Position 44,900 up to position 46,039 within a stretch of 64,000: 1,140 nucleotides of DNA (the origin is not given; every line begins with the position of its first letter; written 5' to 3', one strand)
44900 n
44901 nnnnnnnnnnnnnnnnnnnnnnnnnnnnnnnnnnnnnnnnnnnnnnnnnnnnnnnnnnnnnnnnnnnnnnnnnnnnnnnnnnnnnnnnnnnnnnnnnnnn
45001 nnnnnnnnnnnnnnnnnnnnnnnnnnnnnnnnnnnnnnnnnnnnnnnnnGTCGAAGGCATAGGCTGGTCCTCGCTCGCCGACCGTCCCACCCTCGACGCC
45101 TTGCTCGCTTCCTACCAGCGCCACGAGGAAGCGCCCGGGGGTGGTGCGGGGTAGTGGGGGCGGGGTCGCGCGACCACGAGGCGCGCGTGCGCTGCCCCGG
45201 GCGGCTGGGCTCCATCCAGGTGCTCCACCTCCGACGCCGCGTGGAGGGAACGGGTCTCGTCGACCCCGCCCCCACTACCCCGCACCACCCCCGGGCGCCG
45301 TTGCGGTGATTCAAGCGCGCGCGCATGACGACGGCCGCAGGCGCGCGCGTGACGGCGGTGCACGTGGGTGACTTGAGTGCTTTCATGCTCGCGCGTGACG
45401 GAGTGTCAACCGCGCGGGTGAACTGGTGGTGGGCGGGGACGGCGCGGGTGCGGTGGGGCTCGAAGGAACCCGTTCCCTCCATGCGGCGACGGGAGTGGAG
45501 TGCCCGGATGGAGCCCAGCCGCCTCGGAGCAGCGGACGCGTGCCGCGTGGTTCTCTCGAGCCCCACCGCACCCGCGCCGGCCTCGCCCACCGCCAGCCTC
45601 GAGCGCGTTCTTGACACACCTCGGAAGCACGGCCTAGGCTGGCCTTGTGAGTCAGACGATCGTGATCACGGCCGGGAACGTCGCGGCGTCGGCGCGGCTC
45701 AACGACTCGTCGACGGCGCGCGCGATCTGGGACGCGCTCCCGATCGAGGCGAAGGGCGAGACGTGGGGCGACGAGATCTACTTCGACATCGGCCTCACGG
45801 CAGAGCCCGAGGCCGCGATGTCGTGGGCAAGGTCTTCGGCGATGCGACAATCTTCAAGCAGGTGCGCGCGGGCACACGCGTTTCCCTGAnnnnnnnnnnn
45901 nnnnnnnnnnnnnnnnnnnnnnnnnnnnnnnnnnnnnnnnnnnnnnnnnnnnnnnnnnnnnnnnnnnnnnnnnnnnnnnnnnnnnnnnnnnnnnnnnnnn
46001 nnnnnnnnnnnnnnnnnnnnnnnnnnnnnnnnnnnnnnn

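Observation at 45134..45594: MITE-like family with 35-43 bp terminal inverted repeats; three copies, two adjacent in opposite orientation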

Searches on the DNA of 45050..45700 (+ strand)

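Call 13: search_rna_families(source=window, start=45050, end=45700, threshold=evalue, max_evalue=10, show_alignments=3)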
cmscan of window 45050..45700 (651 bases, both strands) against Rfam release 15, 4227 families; matches with E-value up to 10: 9.
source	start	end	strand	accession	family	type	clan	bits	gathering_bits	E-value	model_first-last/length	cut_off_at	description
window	45420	45600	+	RF04198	MIR8670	Gene; miRNA;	-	37.7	150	1.4e-05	1-142/142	no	MIR8670 microRNA precursor family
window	45420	45598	-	RF04198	MIR8670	Gene; miRNA;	-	35.2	150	5.7e-05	1-142/142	no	MIR8670 microRNA precursor family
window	45134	45295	-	RF03349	mir-3151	Gene; miRNA;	-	24.4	83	0.1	1-85/85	no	mir-3151 microRNA precursor family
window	45335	45400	+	RF03294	mir-H3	Gene; miRNA;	-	21.3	70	1.6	1-81/81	no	mir-H3 microRNA precursor family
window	45140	45289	+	RF00707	mir-197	Gene; miRNA;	-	20.7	74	0.76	1-75/75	no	mir-197 microRNA precursor family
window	45082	45163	+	RF03301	mir-3154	Gene; miRNA;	-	17.5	64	2.1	1-86/86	no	mir-3154 microRNA precursor family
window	45470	45495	+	RF02977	THF-II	Cis-reg;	-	14.6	41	5.7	1-39/39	no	THF-II riboswitch (folE RNA)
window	45622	45642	-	RF02202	UCA1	Gene; lncRNA;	-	13.2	80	1.4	55-75/75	no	Urothelial cancer associated 1 conserved region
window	45163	45193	+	RF02087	Yar_3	Gene; lncRNA;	-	12.8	50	1.1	1-67/67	no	Yellow-achaete intergenic RNA conserved region 3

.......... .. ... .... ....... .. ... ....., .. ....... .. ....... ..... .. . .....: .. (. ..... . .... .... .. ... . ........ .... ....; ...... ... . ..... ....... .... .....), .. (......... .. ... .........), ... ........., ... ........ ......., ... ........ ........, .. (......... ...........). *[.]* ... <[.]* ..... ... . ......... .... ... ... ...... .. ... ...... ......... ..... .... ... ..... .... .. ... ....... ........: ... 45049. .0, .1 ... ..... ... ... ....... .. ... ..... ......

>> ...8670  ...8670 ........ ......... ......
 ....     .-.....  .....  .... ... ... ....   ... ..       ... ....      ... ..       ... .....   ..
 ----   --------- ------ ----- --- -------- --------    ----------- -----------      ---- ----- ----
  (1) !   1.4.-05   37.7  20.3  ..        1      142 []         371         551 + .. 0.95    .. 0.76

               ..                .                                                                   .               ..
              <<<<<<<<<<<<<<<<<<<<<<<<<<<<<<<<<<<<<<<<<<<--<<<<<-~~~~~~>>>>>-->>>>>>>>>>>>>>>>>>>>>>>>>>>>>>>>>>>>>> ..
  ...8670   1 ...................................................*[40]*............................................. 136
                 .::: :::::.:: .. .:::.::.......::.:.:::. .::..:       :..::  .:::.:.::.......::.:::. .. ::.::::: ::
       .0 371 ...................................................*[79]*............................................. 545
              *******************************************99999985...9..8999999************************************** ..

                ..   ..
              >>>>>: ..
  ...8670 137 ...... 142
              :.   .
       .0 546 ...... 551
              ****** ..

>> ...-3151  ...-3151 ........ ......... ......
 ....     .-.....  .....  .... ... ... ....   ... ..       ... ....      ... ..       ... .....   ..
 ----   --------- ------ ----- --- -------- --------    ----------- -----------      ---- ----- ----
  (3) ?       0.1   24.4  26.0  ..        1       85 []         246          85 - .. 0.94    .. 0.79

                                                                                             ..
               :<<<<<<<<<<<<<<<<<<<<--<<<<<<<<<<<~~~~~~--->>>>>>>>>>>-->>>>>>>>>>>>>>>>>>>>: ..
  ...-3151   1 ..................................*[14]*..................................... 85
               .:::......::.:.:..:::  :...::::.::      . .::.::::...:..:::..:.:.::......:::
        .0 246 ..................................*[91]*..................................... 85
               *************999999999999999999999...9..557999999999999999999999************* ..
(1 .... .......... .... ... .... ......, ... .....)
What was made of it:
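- On Described structured RNA family (Rfam 15): Only sub-threshold generic miRNA-hairpin hits appear at E up to 10 (call 13).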

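Call 59: search_dna_similar(query=window:45131-45298:+, collection=plasmids, mode=distant, max_evalue=0.001, max_rows=10)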
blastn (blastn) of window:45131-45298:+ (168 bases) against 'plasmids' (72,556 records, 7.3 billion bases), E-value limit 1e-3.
No match.

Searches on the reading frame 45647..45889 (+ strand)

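Call 43: search_protein_families(library=pfam, proteins=[window:45647-45889:+])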
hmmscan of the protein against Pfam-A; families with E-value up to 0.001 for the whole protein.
window:45647-45889:+ (80 aa): 1 family
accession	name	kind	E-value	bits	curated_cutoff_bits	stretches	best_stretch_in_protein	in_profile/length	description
PF04126.18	Cyclophil_like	-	1.6e-11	44.6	27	1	4-57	2-57/120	Cyclophilin-like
